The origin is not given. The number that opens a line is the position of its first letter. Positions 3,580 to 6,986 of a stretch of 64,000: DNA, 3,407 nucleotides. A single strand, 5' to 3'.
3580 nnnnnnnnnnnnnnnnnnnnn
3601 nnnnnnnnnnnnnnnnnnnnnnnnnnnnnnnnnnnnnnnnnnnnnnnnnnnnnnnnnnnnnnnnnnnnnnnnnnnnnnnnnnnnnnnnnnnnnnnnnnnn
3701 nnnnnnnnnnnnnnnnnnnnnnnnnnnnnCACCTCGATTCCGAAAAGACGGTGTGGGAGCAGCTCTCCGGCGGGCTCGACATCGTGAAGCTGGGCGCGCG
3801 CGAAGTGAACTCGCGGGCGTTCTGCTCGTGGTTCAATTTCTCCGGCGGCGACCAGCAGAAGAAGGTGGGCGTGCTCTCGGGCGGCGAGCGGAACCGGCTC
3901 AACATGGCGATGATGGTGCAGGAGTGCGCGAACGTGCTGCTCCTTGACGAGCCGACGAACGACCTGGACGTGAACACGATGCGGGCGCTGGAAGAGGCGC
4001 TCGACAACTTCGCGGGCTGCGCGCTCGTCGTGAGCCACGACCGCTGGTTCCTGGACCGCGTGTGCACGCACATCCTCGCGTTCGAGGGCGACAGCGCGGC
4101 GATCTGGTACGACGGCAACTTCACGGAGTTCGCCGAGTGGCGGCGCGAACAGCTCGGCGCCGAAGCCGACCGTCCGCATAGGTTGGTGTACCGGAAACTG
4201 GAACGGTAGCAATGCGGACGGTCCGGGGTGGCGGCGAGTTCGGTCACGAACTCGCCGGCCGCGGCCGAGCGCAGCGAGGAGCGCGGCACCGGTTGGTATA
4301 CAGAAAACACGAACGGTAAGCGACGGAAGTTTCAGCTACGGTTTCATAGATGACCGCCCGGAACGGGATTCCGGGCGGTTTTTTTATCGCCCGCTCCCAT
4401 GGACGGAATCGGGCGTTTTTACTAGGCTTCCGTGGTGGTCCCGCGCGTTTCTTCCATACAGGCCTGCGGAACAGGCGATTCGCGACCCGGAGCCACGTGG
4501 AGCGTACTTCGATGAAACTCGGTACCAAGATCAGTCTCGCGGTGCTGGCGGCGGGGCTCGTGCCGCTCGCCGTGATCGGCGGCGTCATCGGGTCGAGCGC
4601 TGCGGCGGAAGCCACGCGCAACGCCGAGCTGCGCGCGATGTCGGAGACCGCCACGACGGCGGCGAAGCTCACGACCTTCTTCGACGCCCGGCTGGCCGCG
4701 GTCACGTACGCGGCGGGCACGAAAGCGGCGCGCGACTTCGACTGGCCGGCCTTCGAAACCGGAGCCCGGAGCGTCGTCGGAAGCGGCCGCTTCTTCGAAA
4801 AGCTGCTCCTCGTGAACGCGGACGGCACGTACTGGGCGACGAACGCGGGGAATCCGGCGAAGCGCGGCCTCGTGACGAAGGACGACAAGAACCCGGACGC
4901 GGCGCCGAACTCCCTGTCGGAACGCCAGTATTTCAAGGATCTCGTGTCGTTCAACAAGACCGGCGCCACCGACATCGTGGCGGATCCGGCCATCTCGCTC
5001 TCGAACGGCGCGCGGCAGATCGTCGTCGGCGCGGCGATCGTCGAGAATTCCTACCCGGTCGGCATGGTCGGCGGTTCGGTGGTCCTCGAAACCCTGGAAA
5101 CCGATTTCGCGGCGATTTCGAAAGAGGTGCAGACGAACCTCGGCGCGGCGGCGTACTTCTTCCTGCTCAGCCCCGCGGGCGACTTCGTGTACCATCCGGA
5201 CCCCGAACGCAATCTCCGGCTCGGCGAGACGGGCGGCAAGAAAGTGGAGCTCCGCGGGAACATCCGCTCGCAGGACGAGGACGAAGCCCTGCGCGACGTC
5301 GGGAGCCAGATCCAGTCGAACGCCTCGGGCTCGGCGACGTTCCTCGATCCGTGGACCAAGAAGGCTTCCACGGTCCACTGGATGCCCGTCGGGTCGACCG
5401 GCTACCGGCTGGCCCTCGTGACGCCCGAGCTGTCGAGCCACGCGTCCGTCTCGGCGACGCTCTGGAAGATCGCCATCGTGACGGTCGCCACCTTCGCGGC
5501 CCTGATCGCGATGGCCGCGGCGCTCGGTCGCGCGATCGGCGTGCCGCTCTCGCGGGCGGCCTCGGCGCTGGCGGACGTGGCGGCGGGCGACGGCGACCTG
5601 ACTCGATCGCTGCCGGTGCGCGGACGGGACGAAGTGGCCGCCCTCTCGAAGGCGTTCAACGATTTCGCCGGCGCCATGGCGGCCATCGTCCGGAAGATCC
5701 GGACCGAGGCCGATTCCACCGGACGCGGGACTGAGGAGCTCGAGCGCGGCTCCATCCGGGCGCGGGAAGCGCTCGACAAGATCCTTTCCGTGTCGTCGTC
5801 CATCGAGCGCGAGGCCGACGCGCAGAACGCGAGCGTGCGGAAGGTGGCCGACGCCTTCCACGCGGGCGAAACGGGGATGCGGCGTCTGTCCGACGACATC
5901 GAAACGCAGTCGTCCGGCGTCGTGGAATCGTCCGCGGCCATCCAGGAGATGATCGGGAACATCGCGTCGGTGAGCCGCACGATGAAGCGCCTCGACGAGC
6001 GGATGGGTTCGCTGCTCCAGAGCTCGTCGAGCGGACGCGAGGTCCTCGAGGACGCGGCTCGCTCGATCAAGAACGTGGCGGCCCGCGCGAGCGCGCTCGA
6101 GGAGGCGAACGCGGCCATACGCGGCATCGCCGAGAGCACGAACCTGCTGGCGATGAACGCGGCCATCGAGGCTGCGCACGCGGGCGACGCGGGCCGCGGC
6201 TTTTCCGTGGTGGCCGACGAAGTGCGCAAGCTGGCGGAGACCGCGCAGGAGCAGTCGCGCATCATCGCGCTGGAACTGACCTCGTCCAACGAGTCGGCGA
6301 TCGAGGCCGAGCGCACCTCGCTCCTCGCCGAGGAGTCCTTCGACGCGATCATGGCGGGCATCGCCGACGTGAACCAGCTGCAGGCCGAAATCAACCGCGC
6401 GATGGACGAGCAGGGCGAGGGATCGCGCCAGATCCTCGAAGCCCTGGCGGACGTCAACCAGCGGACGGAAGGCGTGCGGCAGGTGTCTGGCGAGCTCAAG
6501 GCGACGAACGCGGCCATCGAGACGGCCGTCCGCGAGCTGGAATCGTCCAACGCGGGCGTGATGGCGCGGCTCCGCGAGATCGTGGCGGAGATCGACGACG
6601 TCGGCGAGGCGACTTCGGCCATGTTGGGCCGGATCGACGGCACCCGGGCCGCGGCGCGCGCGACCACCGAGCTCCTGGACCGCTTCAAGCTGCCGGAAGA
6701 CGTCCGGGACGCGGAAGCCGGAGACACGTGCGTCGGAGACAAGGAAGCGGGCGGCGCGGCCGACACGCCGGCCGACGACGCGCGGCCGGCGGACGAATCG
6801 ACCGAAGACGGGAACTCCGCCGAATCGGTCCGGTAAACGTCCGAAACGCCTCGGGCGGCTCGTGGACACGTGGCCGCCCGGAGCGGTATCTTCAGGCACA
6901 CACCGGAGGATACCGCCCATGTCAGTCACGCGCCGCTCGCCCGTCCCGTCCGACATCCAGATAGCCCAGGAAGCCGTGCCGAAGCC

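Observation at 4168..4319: Second copy of the last EttA codons, differing mainly by synonymous changes, immediately after the ettA stop and framed by a perfect 12-bp inverted repeat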

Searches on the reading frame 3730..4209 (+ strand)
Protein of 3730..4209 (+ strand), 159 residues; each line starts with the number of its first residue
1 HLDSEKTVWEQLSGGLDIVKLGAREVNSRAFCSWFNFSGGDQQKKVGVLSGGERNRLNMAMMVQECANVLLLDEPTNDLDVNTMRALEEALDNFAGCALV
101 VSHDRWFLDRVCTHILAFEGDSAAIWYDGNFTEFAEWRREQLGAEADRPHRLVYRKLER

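Call 80: find_homologous_proteins(query=window:3730-4209:+, max_evalue=1e-40)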
Query window:3730-4209:+ (159 aa): 7815 proteins with E <= 1e-40 among 8000 candidates; the best 120 are listed.
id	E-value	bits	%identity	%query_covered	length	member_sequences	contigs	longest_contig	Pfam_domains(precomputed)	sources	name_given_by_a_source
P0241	1.1e-90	320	89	99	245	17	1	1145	PF00005.34,PF13304.13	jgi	jgi:ATPase subunit of ABC transporter with duplicated ATPase domains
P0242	1.6e-88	313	84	99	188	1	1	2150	PF00005.34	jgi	jgi:ATPase subunit of ABC transporter with duplicated ATPase domains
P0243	8.7e-85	300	83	99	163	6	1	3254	PF00005.34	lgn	-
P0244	3.5e-84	299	82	99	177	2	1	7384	PF00005.34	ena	-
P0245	4.1e-84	298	84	99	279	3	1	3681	PF00005.34,PF13304.13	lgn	-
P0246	2.3e-82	293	83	99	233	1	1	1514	PF00005.34,PF13304.13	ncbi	-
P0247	2.3e-82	293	83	99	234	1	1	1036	PF00005.34,PF13304.13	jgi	jgi:ATPase subunit of ABC transporter with duplicated ATPase domains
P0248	3.3e-81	289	81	99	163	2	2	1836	PF00005.34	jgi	jgi:ATPase subunit of ABC transporter with duplicated ATPase domains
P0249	3.7e-80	285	78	99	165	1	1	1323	PF00005.34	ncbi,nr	ncbi:MAG: ATP-binding cassette domain-containing protein, partial [Rectinema sp.]|nr:ATP-binding cas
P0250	5.4e-80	285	77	100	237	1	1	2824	PF00005.34,PF02463.26,PF13304.13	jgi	jgi:ATPase subunit of ABC transporter with duplicated ATPase domains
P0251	1.2e-79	284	79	99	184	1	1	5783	PF00005.34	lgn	-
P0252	1.5e-79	284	78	100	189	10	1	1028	PF00005.34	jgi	jgi:ATPase subunit of ABC transporter with duplicated ATPase domains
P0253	1.7e-79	283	74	99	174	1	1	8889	PF00005.34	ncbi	-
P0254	2.2e-79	283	76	99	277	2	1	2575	PF00005.34,PF13304.13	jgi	jgi:ATPase subunit of ABC transporter with duplicated ATPase domains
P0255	2.2e-79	283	81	99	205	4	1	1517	PF00005.34,PF13304.13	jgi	-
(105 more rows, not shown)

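Call 82: find_encoding_contigs(protein=P0243, flank=3000, max_places=8)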
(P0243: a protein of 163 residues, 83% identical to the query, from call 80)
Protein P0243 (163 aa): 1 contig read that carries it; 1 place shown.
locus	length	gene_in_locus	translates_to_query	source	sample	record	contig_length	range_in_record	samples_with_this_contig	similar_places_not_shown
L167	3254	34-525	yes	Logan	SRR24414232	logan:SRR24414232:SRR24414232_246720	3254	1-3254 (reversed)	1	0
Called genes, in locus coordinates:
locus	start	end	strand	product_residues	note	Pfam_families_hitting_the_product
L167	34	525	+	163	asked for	PF00005:ABC_tran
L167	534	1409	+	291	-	PF00892:EamA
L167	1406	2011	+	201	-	PF01914:MarC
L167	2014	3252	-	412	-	?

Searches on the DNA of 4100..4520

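Call 66: search_rna_families(source=window, start=4100, end=4520, threshold=evalue, max_evalue=1)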
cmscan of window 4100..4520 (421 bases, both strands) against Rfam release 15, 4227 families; matches with E-value up to 1: 4.
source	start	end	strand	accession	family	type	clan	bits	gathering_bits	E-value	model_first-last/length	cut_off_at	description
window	4316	4390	+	RF04312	trpB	Cis-reg;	-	21.9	59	0.97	1-107/107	no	trpB ncRNA motif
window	4326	4382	+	RF04181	rteR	Gene; sRNA;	-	21.4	72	0.63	1-84/84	no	rteR sRNA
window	4318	4396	-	RF00204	snoR12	Gene; snRNA; snoRNA; CD-box;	-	20.1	39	0.34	1-83/83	no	Small nucleolar RNA R12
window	4348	4416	-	RF00602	SCARNA21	Gene; snRNA; snoRNA; scaRNA;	-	18.3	60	0.096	1-140/140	no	Small Cajal body specific RNA 21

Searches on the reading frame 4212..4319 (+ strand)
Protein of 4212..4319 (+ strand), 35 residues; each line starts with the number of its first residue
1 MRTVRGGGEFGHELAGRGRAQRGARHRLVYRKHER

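Call 10: search_protein_families(library=pfam, proteins=[window:4212-4319:+], max_evalue=0.01)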
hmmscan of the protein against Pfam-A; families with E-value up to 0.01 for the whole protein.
window:4212-4319:+ (35 aa): 0 families
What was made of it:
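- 4212..4319 (+): Incidental 35-codon ORF that contains copy B. It is judged not to be a gene. No Pfam hit (call 10).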

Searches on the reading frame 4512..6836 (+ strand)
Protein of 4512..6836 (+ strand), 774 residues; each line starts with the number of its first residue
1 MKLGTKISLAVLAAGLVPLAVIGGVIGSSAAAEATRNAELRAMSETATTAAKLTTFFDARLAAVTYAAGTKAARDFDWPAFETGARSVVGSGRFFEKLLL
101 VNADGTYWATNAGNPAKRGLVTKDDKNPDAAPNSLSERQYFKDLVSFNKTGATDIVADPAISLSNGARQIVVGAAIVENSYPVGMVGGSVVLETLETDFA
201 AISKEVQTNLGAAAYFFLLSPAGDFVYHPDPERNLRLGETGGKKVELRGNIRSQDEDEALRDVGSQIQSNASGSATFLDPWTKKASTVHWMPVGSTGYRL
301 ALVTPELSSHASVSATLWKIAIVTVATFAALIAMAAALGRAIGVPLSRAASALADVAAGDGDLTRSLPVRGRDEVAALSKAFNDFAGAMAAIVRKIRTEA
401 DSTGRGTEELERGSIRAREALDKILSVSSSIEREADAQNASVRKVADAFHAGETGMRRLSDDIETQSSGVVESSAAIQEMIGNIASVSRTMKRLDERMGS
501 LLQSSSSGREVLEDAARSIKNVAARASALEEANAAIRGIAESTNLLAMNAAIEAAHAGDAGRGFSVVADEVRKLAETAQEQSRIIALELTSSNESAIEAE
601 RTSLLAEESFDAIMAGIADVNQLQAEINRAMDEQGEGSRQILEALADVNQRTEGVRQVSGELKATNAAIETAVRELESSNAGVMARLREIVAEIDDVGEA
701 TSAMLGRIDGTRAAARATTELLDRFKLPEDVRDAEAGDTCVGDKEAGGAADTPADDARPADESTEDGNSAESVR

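Call 10: search_protein_families(library=pfam, proteins=[window:4512-6836:+], max_evalue=0.01)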
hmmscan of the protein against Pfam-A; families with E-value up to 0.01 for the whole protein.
window:4512-6836:+ (774 aa): 5 families
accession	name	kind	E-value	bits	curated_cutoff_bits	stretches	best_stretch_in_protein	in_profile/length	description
PF00015.26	MCPsignal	-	6.4e-24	85.2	34.6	1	504-650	10-170/172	Methyl-accepting chemotaxis protein (MCP) signalling domain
PF00672.30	HAMP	-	3.6e-09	37.2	25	1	338-388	2-50/53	HAMP domain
PF02743.24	dCache_1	-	6e-08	33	45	1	43-240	11-184/240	Cache domain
PF06419.17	COG6_N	-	5e-05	23.8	27.4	0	475-536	26-87/114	Conserved oligomeric complex COG6, N-terminal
PF16740.10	SKA2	-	0.0055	16.9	30.1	0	621-691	23-93/110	Spindle and kinetochore-associated protein 2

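Call 63: find_encoding_contigs(protein=window:4512-6836:+, flank=3000, max_places=6)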
Protein window:4512-6836:+ (774 aa): no gene with exactly this product is on record in the collection.
